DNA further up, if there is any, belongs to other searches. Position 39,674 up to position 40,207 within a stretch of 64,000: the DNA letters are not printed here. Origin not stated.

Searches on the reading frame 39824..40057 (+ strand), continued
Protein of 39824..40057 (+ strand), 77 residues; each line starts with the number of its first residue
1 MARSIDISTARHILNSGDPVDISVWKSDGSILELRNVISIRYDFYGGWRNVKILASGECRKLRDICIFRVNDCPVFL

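Call 70: find_related_loci(query=window:39824-40057:+, collection=metagenome_contigs, flank=6000)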
Query window:39824-40057:+ (77 aa) in metagenome_contigs; peptide patterns used: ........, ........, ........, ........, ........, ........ (x = any residue, [..] = any of these).
600 stretches matched a pattern (row limit reached: there are more); 201 encode a relative of the query (tblastn E <= 1e-3); the best 80 are kept; 80 distinct loci.
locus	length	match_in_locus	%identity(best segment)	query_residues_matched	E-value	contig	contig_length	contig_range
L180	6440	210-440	86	1-77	1e-42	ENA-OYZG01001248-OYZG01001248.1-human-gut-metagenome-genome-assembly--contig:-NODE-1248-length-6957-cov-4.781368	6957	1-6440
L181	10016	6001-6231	87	1-77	2e-42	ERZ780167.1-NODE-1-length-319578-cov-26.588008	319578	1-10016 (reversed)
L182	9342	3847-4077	87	1-77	4e-42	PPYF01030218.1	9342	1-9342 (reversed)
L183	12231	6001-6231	87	1-77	3e-42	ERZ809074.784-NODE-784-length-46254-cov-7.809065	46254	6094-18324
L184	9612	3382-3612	87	1-77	9e-42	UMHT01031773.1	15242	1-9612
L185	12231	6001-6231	87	1-77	1e-41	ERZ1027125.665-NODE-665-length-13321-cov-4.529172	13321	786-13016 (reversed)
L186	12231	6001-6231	86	1-77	1e-41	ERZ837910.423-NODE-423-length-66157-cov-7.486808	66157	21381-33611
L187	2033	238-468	87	1-77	3e-42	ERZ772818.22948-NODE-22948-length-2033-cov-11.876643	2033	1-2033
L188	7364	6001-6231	87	1-77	7e-42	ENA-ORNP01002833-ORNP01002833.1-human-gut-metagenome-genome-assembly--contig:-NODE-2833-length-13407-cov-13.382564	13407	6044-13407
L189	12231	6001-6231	86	1-77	2e-41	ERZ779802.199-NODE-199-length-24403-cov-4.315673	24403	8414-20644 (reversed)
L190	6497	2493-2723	87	1-77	1e-41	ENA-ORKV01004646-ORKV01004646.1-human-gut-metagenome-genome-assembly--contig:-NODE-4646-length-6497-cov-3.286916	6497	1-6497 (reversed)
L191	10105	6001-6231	87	1-77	1e-41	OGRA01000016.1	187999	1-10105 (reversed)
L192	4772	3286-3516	84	1-77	3e-41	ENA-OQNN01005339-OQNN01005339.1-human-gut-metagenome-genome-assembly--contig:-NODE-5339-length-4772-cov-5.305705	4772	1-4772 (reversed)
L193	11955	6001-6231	84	1-77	5e-41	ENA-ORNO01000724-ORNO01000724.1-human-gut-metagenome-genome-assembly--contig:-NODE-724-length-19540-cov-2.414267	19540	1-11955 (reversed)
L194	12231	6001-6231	84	1-77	5e-41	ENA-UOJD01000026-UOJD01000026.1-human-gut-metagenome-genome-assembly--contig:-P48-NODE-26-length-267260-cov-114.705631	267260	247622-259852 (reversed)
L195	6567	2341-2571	83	1-77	9e-41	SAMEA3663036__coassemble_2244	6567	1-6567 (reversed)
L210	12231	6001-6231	83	1-77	2e-40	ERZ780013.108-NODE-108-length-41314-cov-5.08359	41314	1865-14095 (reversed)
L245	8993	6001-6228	82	2-77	4e-39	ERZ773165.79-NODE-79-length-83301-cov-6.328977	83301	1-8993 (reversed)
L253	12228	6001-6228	83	2-77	4e-39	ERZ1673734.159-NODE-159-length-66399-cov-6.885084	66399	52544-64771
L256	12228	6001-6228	84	2-77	3e-39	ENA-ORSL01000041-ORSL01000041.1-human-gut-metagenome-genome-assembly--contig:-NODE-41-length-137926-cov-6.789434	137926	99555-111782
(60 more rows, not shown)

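Call 73: search_protein_families(library=pfam, max_evalue=0.001, proteins=[L256:1450-3537:+, L256:3653-4327:+, L256:4405-5793:+, L256:6282-6716:+, L210:6495-7370:+, L253:6317-6820:+, L245:6290-6751:+, L256:7709-8710:-, L210:4820-5863:-, L253:8459-10336:-])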
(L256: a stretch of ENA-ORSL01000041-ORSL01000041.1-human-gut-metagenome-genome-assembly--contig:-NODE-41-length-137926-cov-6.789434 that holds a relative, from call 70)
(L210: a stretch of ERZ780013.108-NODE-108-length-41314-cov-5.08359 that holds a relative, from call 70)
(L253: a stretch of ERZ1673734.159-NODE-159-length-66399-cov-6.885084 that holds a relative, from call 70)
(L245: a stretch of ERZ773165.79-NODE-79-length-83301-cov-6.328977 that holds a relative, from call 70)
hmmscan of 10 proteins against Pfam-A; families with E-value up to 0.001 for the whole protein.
L256:1450-3537:+ (695 aa): 10 families
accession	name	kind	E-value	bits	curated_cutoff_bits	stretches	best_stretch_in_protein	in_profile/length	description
PF00326.27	Peptidase_S9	-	2.3e-53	181.3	22.6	1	480-693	1-212/213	Prolyl oligopeptidase family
PF07676.18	PD40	-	3.2e-17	62.4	20.9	1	234-268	9-37/38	WD40-like Beta Propeller Repeat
PF00756.26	Esterase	-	1.3e-09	38.7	22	1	444-640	6-198/251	Putative esterase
PF02129.25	Peptidase_S15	-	4.2e-09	36.9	23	1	442-592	1-145/262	X-Pro dipeptidyl-peptidase (S15 family)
PF00930.27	DPPIV_N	-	5.8e-08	32.3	22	0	242-302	2-59/354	Dipeptidyl peptidase IV (DPP IV) N-terminal region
PF01738.24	DLH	-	1.4e-07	31.7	21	1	489-674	37-192/217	Dienelactone hydrolase family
PF25174.1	Beta-prop_THOC3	-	2.9e-07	30.2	305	0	259-365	63-158/272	THOC3 beta-propeller domain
PF00561.26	Abhydrolase_1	-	1.1e-06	28.9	25.8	1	463-595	1-120/245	alpha/beta hydrolase fold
PF08840.17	BAAT_C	-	7.9e-05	23.2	20.9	1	529-646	8-133/210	BAAT / Acyl-CoA thioester hydrolase C terminal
PF14583.12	Pectate_lyase22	-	0.0001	21.6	30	0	79-140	215-280/386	Oligogalacturonate lyase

L256:3653-4327:+ (224 aa): 1 family
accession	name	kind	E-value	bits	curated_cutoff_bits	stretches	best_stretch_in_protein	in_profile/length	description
PF04298.18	Zn_peptidase_2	-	1.8e-85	286.4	27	1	2-219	1-217/218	Putative neutral zinc metallopeptidase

L256:4405-5793:+ (462 aa): 5 families
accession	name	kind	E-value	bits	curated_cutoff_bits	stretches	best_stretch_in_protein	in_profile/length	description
PF13393.11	tRNA-synt_His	-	8.2e-36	124.2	25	2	107-354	66-307/308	Histidyl-tRNA synthetase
PF03129.25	HGTP_anticodon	-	1.9e-15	57.2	21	1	386-462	16-92/94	Anticodon binding domain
PF00587.30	tRNA-synt_2b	-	1.8e-07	31.9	29.3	1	119-195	24-107/179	tRNA synthetase class II core domain (G, H, P, S and T)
PF00152.25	tRNA-synt_2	-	2.7e-05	23.8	25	0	133-189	94-145/308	tRNA synthetases class II (D, K and N)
PF01409.25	tRNA-synt_2d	-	0.00069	19.6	19.8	0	126-193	98-164/246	tRNA synthetases class II core domain (F)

L256:6282-6716:+ (144 aa): 1 family
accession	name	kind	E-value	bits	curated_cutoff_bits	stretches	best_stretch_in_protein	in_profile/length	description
PF14358.11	DUF4405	-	1e-06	29.6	26.7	1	11-61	3-61/66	Domain of unknown function (DUF4405)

L210:6495-7370:+ (291 aa): 3 families
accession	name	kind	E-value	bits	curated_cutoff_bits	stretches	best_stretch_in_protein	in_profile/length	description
PF13240.11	Zn_Ribbon_1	-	5.5e-07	29.6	25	1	44-65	1-22/23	zinc-ribbon domain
PF13248.11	Zn_ribbon_3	-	1.2e-05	25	27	1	45-66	5-26/26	zinc-ribbon domain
PF12773.13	DZR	-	7.5e-05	23.2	27.3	1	45-67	1-23/45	Double zinc ribbon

L253:6317-6820:+ (167 aa): 0 families

L245:6290-6751:+ (153 aa): 0 families

L256:7709-8710:- (333 aa): 1 family
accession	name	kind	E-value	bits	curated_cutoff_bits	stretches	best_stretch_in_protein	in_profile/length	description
PF07804.18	HipA_C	-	7.7e-36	124.2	30.5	1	55-293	1-205/213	HipA-like C-terminal domain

L210:4820-5863:- (347 aa): 4 families
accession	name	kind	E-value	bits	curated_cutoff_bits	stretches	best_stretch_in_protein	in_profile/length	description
PF13565.12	HTH_32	-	3.8e-09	37.4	33.7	1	56-133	1-72/73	Homeodomain-like domain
PF13936.12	HTH_38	-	5.7e-09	36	27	1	22-64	2-44/44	Helix-turn-helix domain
PF13384.12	HTH_23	-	0.00026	21.1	24.6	0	26-63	3-40/50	Homeodomain-like domain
PF02796.21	HTH_7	-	0.00029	21.3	23.8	0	29-59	10-40/45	Helix-turn-helix domain of resolvase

L253:8459-10336:- (625 aa): 3 families
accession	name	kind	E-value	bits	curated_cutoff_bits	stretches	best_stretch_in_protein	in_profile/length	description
PF12706.13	Lactamase_B_2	-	9.8e-10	38.8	27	1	58-192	33-167/200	Beta-lactamase superfamily domain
PF07521.17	RMMBL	-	3.9e-07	30.4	21.6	1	357-393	9-48/63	Zn-dependent metallo-hydrolase RNA specificity domain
PF00753.33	Lactamase_B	-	0.0004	20.8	22.7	0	54-139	42-130/196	Metallo-beta-lactamase superfamily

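Call 84: predict_structure(alignment_id=A3)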
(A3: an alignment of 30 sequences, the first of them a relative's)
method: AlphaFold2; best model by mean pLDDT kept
length: 77 residues; sequences in the alignment: 30
mean_pLDDT: 88.6   pTM: 0.74
mean pLDDT of the five models: 88.6, 80.0, 78.3, 74.6, 72.4
residues with pLDDT >= 90: 52; 70-90: 18; 50-70: 6; < 50: 1
segments of 3 or more residues with pLDDT < 50: none
pLDDT, mean of each block of 10 residues (from residue 1): 81 91 94 94 74 93 91 91
secondary structure, 60 per line:
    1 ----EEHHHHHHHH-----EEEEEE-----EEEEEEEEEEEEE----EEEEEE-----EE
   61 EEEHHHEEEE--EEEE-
elements in order: H7-14 E20-25 E31-43 E48-53 E59-63 E67-70 E73-76

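Call 87: fold_search(model_id=the predicted structure, library=pdb)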
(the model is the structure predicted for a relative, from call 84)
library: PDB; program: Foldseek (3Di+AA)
matches with E <= 10: 1321; with E <= 0.001: 0
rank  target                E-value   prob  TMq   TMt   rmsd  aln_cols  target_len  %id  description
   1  7jn3_G                3.8e-02  0.98  0.44  0.19  13.3        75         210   13  Cryo-EM structure of Rous sarcoma virus cleaved synaptic complex (CSC) with HIV-1 integrase strand transfer inhibitor  (released 2021-03-17)
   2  7kui_C                4.8e-02  1.00  0.44  0.63   2.6        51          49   14  Cryo-EM structure of Rous sarcoma virus cleaved synaptic complex (CSC) with HIV-1 integrase strand transfer inhibitor  (released 2021-03-17)
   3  4a4e_MODEL_1_A        6.1e-02  0.99  0.45  0.53   3.4        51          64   20  Solution structure of SMN Tudor domain in complex with symmetrically dimethylated arginine (released 2011-11-30)
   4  4hck_MODEL_1_A        6.8e-02  0.94  0.41  0.49   5.7        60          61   13  HUMAN HCK SH3 DOMAIN, NMR, 25 STRUCTURES (released 1998-06-17)
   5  4a4f_MODEL_1_A        7.3e-02  0.99  0.43  0.51   3.3        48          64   17  Solution structure of SPF30 Tudor domain in complex with symmetrically dimethylated arginine (released 2011-11-30)
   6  3pnw_C                8.7e-02  0.96  0.41  0.50   4.2        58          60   12  Crystal Structure of the tudor domain of human TDRD3 in complex with an anti-TDRD3 FAB (released 2010-12-01)
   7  3pmt                  8.7e-02  0.93  0.38  0.49   3.7        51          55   18  Crystal structure of the Tudor domain of human Tudor domain-containing protein 3 (released 2010-12-01)
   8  3pnw_O                8.7e-02  0.87  0.38  0.45   4.3        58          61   14  Crystal Structure of the tudor domain of human TDRD3 in complex with an anti-TDRD3 FAB (released 2010-12-01)
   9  1zq1_A                9.2e-02  0.99  0.56  0.12   3.5        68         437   18  Structure of GatDE tRNA-Dependent Amidotransferase from Pyrococcus abyssi (released 2005-10-18)
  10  7w30_D                9.8e-02  0.99  0.45  0.59   3.4        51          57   20  Tudor domain of SMN in complex with a small molecule (released 2022-10-05)
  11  7w30_A                9.8e-02  0.96  0.40  0.49   3.8        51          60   24  Tudor domain of SMN in complex with a small molecule (released 2022-10-05)
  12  1c0m_B                1.0e-01  0.99  0.46  0.19   2.6        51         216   12  CRYSTAL STRUCTURE OF RSV TWO-DOMAIN INTEGRASE (released 2000-03-01)
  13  1va7_C                1.0e-01  0.96  0.43  0.53   4.7        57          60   21  Yeast Myo3 SH3 domain, triclinic crystal form (released 2005-06-14)
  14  7jn3_C                1.1e-01  0.99  0.44  0.19   2.7        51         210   14  Cryo-EM structure of Rous sarcoma virus cleaved synaptic complex (CSC) with HIV-1 integrase strand transfer inhibitor  (released 2021-03-17)
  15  1c1a_B                1.1e-01  0.99  0.45  0.19   2.7        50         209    8  CRYSTAL STRUCTURE OF RSV TWO-DOMAIN INTEGRASE (released 2000-03-01)
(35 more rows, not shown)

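Call 88: fold_search(model_id=the predicted structure, library=viral)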
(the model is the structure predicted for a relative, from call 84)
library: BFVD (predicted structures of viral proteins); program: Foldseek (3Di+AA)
matches with E <= 10: 1433; with E <= 0.001: 0
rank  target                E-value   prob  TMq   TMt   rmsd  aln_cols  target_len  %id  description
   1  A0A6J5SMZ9            2.0e-03  1.00  0.70  0.52   4.4        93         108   13  Uncharacterized protein [uncultured Caudovirales phage]
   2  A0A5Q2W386            2.4e-03  1.00  0.65  0.53   3.9        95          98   14  (no name in the UniProt tables at hand)
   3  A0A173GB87            3.0e-03  1.00  0.67  0.73   2.2        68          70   12  Uncharacterized protein [Bacillus phage SalinJah]
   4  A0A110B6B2            3.4e-03  1.00  0.67  0.55   2.1        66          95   15  (no name in the UniProt tables at hand)
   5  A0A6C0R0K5            3.8e-03  1.00  0.60  0.51   5.4        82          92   12  Uncharacterized protein [Alteromonas phage vB_AmeM_PT11-V22]
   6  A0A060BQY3            5.1e-03  1.00  0.71  0.65   3.5        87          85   11  Putative phage protein [Podophage Lau218]
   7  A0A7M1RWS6            8.8e-03  1.00  0.65  0.71   2.2        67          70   18  Uncharacterized protein [uncultured phage cr8_1]
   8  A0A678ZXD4            9.4e-03  1.00  0.64  0.39   6.0        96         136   14  Uncharacterized protein [Pectobacterium phage Arno18]
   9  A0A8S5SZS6            9.4e-03  1.00  0.57  0.38   6.2        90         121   13  Uncharacterized protein [Myoviridae sp. ctWb16]
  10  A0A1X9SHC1            9.9e-03  1.00  0.56  0.40   4.0        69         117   20  Uncharacterized protein [Mycobacterium phage Shandong1]
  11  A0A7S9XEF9            1.1e-02  1.00  0.60  0.47   6.2        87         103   18  (no name in the UniProt tables at hand)
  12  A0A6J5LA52            1.1e-02  1.00  0.63  0.58   4.9        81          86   12  WYL domain containing protein [uncultured Caudovirales phage]
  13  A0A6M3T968            1.4e-02  1.00  0.59  0.42   3.3        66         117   17  (no name in the UniProt tables at hand)
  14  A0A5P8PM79            1.4e-02  1.00  0.55  0.54   5.0        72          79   18  Uncharacterized protein [Stenotrophomonas phage Moby]
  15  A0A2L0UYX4            1.4e-02  0.99  0.42  0.43   5.6        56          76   12  Uncharacterized protein [Agrobacterium phage Atu_ph02]
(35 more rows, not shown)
